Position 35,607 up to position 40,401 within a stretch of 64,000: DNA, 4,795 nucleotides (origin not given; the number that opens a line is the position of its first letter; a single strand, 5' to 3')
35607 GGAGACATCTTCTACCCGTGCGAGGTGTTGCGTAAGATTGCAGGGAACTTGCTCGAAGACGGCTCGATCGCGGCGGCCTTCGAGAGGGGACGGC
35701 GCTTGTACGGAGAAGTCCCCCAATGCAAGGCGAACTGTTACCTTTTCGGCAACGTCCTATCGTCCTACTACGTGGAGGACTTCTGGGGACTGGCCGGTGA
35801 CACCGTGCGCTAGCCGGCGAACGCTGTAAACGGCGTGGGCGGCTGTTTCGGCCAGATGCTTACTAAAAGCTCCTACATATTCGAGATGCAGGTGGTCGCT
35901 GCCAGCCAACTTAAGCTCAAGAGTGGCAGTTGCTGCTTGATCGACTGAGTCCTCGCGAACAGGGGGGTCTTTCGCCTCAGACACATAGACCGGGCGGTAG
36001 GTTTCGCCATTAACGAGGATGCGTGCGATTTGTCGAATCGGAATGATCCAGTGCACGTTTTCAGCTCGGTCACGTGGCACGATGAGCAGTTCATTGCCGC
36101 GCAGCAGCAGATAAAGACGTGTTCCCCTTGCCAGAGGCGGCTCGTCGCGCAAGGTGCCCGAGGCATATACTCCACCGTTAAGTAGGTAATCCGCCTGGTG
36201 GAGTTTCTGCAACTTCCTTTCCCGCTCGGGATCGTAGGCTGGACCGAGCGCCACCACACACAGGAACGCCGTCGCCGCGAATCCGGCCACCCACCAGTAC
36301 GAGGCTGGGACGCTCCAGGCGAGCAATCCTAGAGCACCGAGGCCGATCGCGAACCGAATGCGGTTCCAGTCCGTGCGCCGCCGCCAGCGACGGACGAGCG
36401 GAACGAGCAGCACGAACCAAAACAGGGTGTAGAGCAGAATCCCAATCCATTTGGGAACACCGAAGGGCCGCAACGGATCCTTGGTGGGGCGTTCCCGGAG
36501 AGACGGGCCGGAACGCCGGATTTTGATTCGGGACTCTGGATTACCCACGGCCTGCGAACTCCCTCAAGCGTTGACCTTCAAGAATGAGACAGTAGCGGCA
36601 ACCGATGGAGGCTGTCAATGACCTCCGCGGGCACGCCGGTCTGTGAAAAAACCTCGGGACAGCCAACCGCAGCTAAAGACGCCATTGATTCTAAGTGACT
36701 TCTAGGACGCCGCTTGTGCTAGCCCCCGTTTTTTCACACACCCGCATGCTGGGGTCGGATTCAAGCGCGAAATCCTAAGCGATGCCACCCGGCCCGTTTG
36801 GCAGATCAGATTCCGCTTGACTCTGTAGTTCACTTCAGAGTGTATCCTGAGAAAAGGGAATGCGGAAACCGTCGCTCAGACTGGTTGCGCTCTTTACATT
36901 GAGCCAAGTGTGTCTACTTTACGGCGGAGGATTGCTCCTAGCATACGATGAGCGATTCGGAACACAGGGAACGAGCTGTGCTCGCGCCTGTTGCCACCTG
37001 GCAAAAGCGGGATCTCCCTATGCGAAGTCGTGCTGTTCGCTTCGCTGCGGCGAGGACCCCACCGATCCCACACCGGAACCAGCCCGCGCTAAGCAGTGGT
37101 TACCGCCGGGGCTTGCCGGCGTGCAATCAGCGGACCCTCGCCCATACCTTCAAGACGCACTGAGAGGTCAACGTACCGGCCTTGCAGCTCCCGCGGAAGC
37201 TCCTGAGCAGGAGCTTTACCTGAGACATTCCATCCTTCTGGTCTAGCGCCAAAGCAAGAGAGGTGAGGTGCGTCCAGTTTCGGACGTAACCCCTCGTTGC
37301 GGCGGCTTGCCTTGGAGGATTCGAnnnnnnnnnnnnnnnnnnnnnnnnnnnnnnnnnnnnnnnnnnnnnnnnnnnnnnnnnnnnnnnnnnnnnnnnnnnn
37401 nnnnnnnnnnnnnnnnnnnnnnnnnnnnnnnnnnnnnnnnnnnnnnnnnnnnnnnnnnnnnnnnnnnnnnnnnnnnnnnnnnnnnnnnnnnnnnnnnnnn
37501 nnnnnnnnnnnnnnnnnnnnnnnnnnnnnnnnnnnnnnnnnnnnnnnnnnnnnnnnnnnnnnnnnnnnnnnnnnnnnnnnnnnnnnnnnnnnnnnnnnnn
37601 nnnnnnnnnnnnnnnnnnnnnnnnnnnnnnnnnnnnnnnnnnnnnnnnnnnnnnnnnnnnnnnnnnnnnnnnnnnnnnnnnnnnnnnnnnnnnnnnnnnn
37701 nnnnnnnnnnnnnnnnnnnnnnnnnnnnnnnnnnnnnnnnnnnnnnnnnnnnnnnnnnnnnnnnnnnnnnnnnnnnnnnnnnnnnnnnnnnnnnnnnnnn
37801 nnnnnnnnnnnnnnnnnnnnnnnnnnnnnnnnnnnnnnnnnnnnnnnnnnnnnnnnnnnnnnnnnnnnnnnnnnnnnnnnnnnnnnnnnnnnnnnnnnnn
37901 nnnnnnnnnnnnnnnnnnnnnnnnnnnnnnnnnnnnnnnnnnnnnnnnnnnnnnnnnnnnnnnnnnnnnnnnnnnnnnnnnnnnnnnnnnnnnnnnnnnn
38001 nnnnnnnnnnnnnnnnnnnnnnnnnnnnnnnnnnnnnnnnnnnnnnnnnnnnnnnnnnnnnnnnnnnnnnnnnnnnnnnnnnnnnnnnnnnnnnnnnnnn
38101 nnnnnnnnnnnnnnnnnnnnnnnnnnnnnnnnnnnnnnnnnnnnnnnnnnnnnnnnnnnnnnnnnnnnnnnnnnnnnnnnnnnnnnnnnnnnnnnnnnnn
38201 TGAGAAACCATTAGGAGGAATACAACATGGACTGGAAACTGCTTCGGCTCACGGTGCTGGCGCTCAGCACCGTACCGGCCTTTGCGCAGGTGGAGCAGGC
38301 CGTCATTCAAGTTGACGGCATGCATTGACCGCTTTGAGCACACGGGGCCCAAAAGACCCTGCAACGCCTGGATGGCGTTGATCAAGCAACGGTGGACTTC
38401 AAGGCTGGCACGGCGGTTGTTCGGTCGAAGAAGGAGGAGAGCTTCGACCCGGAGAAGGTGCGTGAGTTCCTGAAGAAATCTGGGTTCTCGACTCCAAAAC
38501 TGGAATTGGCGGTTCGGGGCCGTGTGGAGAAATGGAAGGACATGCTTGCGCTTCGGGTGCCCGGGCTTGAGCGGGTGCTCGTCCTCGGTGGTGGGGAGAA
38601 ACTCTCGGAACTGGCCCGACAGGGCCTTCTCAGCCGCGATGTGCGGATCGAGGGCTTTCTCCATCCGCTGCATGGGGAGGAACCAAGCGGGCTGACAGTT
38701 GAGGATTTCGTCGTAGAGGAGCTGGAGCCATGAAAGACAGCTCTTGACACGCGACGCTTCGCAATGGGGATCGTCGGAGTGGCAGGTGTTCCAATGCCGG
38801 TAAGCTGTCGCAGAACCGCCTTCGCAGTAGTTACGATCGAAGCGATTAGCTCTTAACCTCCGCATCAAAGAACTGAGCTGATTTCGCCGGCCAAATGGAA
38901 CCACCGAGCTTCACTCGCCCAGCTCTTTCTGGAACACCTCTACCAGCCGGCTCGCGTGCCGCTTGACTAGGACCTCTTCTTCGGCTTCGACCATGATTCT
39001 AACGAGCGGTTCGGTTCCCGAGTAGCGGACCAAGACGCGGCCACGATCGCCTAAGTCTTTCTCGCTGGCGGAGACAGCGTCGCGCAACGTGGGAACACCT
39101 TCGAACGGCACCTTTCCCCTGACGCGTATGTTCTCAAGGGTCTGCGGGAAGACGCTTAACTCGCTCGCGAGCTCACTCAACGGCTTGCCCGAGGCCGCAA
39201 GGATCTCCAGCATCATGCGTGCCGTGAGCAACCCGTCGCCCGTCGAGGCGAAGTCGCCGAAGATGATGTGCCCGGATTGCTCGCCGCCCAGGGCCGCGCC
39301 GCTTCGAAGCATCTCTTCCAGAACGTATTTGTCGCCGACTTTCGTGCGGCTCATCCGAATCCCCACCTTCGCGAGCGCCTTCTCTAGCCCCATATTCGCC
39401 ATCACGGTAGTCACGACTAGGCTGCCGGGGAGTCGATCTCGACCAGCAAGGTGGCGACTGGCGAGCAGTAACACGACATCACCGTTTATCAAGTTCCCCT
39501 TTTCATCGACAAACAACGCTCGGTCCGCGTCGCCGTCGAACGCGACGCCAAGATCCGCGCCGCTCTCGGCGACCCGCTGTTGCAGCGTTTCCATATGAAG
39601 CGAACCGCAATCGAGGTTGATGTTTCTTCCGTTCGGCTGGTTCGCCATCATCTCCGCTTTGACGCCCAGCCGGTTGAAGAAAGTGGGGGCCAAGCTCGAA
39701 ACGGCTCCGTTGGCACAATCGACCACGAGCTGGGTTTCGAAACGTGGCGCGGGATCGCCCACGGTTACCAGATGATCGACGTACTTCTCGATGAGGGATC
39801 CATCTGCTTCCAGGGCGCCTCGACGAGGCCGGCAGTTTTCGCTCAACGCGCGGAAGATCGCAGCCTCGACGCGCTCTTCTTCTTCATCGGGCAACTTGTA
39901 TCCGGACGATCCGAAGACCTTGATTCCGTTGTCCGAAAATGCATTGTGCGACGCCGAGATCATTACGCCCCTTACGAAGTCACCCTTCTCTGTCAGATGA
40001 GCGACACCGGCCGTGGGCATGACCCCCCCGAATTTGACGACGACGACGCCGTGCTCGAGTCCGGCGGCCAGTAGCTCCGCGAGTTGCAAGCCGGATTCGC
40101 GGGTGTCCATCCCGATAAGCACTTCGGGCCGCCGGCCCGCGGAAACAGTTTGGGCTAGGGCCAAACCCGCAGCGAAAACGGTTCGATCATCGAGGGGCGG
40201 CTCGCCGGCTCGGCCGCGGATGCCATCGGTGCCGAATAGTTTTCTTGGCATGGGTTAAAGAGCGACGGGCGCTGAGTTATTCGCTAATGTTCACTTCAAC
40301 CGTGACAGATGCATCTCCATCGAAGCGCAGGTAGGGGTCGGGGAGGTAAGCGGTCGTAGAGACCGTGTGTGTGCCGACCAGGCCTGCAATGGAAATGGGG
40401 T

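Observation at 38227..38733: MerP-like periplasmic HMA protein with both metal-binding Cys positions encoded by in-frame TGA (candidate UxxU selenoprotein)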

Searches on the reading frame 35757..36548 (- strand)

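Call 7: search_protein_families(library=pfam, proteins=[window:35757-36548:-], max_evalue=0.01)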
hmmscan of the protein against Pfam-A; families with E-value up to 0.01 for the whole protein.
window:35757-36548:- (263 aa): 0 families

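Call 62: search_protein_families(library=pfam, proteins=[window:35757-36548:-], max_evalue=0.1)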
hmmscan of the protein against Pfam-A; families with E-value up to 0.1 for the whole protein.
window:35757-36548:- (263 aa): 2 families
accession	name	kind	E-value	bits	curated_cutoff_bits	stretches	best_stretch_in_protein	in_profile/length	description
PF07331.16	TctB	-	0.019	15.6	29.1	1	22-112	23-109/137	Tripartite tricarboxylate transporter TctB family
PF07690.21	MFS_1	-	0.024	14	33.4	1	34-100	239-307/347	Major Facilitator Superfamily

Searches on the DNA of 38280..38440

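Call 81: search_rna_families(source=window, start=38280, end=38440, threshold=evalue, max_evalue=10)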
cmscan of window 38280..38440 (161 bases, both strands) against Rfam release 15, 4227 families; matches with E-value up to 10: 0.
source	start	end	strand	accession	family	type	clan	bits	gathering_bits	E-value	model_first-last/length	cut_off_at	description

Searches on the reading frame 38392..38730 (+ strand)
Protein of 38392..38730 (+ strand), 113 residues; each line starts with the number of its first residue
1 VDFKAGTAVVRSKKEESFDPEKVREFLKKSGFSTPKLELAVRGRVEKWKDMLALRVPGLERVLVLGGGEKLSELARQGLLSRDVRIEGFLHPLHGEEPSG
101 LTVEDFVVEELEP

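Call 25: search_protein_representatives(protein=window:38392-38730:+)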
Query: 113 residues. Proteins with E-value up to 0.001 (for the whole library): 45; up to 1e-10: 13; up to 1e-30: 1. The best 45 are listed.
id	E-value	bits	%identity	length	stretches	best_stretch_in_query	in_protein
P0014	9.6e-36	138.3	66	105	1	10-109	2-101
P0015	2.4e-24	101.6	50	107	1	1-106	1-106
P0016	1.0e-20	89.9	43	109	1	1-107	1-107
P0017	4.2e-17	78.3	41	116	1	2-106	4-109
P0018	4.1e-16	75.1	42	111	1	1-106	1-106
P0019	5.1e-16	74.8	37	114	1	1-106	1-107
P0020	6.2e-16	74.6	41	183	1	1-108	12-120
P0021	7.2e-16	74.4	36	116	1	3-106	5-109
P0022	3.2e-15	72.3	64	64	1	12-72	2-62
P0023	7.2e-15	71.1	43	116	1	2-106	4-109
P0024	1.0e-13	67.4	63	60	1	51-107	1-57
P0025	1.1e-13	67.4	43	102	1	11-104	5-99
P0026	5.1e-13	65.2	39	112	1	1-106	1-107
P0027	1.5e-10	57.2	42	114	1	8-107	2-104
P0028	1.6e-10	57.1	42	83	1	35-111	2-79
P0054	3.4e-04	36.8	37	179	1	2-106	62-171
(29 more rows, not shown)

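Call 30: find_related_loci(query=A2, collection=genome_contigs, flank=8000)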
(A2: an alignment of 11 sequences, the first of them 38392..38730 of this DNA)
Query A2 (113 aa) in genome_contigs; peptide patterns used: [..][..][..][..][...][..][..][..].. (x = any residue, [..] = any of these).
86 stretches matched a pattern; 3 encode a relative of the query (tblastn E <= 1e-3); 3 distinct loci.
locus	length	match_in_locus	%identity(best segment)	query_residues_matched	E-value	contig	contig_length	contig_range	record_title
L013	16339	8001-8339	98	1-113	4e-69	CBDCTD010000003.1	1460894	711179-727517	MAG: Bryobacterales bacterium isolate 4c556f70-15f0-4db9-9a41-0f3818de793c genome assembly, contig: contig_3, whole geno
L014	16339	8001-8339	79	1-113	7e-56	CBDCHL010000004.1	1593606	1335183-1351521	MAG: Bryobacterales bacterium isolate 1c4fee2f-ded3-4223-8d2f-74452387096f genome assembly, contig: contig_4, whole geno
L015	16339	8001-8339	78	1-113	1e-53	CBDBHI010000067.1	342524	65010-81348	MAG: Bryobacterales bacterium isolate 034d239b-e814-4522-8901-ee375e2ad25b genome assembly, contig: contig_67, whole gen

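Call 32: find_encoding_contigs(protein=P0015, flank=5000, max_places=2)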
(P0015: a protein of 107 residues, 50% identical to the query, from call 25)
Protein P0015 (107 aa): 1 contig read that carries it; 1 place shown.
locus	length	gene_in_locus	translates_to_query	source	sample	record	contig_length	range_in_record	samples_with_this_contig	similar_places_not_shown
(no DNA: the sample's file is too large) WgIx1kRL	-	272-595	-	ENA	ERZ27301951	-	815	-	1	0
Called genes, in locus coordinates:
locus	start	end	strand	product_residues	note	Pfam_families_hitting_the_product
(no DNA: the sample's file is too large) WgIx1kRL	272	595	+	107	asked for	-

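Call 33: find_encoding_contigs(protein=P0016, flank=5000, max_places=2)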
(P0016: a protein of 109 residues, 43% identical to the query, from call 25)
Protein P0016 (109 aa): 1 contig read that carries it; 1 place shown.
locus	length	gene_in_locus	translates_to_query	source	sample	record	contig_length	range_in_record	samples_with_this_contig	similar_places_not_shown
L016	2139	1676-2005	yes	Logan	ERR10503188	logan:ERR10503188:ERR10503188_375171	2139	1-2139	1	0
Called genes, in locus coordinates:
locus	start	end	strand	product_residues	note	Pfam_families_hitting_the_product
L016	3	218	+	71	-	?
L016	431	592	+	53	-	-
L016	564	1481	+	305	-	-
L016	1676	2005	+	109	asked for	-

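Call 34: find_encoding_contigs(protein=P0017, flank=5000, max_places=2)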
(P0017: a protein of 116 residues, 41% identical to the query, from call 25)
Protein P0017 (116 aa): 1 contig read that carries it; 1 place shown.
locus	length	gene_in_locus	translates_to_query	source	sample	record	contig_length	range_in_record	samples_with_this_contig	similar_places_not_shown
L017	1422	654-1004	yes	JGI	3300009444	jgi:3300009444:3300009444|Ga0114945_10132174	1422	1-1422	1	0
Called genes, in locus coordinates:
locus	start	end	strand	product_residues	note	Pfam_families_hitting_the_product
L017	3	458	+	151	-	?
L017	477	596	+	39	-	-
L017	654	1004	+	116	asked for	-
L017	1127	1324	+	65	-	PF00462:Glutaredoxin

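Call 48: find_encoding_contigs(protein=P0054, flank=5000, max_places=2)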
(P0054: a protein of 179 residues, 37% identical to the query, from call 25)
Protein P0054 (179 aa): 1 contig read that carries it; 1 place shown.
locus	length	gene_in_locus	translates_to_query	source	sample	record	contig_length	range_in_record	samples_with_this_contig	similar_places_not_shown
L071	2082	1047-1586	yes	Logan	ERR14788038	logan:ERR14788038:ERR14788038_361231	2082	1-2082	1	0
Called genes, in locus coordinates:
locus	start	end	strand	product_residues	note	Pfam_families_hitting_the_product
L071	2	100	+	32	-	?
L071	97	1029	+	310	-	PF13557:Phenol_MetA_deg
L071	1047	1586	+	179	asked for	PF00403:HMA (weak)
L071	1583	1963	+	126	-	-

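Call 68: predict_structure(alignment_id=A1)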
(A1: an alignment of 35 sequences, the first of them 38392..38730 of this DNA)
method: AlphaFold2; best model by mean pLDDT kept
length: 113 residues; sequences in the alignment: 35
mean_pLDDT: 83.5   pTM: 0.73
mean pLDDT of the five models: 83.5, 80.0, 79.6, 78.4, 73.6
residues with pLDDT >= 90: 52; 70-90: 47; 50-70: 11; < 50: 3
segments of 3 or more residues with pLDDT < 50: none
pLDDT, mean of each block of 10 residues (from residue 1): 59 74 82 79 93 92 93 91 93 80 92 52
secondary structure, 60 per line:
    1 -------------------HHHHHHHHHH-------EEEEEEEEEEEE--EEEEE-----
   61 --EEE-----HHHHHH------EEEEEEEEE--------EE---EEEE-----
elements in order: H20-29 E37-48 E51-55 E63-65 H71-76 E83-91 E105-108

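Call 84: list_cluster_members(proteins=[P0009, P0054, P0003, P0020])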
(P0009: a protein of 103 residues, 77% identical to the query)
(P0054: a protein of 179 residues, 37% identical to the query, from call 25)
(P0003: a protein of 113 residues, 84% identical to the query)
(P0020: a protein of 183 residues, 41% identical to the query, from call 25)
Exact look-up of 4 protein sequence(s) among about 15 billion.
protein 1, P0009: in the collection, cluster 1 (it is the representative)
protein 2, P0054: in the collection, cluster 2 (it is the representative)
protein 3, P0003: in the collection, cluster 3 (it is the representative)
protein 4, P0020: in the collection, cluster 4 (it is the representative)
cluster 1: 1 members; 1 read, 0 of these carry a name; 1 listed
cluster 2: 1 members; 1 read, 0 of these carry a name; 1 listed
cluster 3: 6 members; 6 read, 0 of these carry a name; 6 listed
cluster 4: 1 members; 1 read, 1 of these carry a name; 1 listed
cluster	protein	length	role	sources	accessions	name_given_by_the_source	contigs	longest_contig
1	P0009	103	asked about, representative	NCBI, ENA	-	-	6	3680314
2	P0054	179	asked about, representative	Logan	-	-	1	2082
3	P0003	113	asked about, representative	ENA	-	-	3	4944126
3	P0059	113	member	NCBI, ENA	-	-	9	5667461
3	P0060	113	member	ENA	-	-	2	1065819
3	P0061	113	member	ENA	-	-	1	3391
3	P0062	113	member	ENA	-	-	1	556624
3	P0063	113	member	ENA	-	-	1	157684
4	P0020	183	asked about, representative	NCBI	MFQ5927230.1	MAG: DUF5818 domain-containing protein, partial [Terriglobia bacterium]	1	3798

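Call 91: find_homologous_proteins(query=P0054, max_evalue=0.001)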
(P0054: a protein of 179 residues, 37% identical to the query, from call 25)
Query P0054 (179 aa): 1 proteins with E <= 0.001 among 1335 candidates.
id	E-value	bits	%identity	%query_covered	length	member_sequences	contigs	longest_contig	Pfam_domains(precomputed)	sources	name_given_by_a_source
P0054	1.1e-108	379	100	100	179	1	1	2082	PF00403.33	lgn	-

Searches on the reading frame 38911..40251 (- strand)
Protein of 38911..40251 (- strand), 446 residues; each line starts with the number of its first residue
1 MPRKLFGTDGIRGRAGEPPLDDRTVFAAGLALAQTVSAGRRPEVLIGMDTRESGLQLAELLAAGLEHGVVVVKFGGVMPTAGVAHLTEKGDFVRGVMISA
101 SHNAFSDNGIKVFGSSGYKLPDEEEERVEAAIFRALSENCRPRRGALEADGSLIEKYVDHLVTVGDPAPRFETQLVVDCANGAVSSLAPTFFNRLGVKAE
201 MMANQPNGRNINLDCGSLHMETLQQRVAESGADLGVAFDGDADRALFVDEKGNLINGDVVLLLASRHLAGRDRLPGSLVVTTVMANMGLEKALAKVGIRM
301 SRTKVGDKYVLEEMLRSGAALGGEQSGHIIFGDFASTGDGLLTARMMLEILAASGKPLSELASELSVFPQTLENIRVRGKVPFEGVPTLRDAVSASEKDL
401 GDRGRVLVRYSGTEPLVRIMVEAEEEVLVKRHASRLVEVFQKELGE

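Call 98: search_protein_families(library=ncbifam, proteins=[window:38911-40251:-], max_evalue=1e-20)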
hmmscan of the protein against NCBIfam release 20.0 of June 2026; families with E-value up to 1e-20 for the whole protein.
window:38911-40251:- (446 aa): 5 families
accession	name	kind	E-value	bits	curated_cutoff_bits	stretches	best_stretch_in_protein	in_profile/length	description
TIGR01455.1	glmM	equivalog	4.9e-144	480.3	447.55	1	6-441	1-441/442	phosphoglucosamine mutase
TIGR03990.1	Arch_GlmM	equivalog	1.3e-91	307.7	439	1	4-437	2-441/444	phosphoglucosamine mutase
NF007088.0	PRK09542.1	equivalog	9.5e-49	166.6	618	1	10-438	16-451/456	phosphomannomutase/phosphoglucomutase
NF046027.1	PhglucPhmanMutPgmG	equivalog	6.5e-37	127.2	600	1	11-402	15-403/460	phosphoglucomutase/phosphomannomutase PgmG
NF011943.0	PRK15414.1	subfamily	3.3e-29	102.2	801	1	8-437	9-451/456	phosphomannomutase CpsG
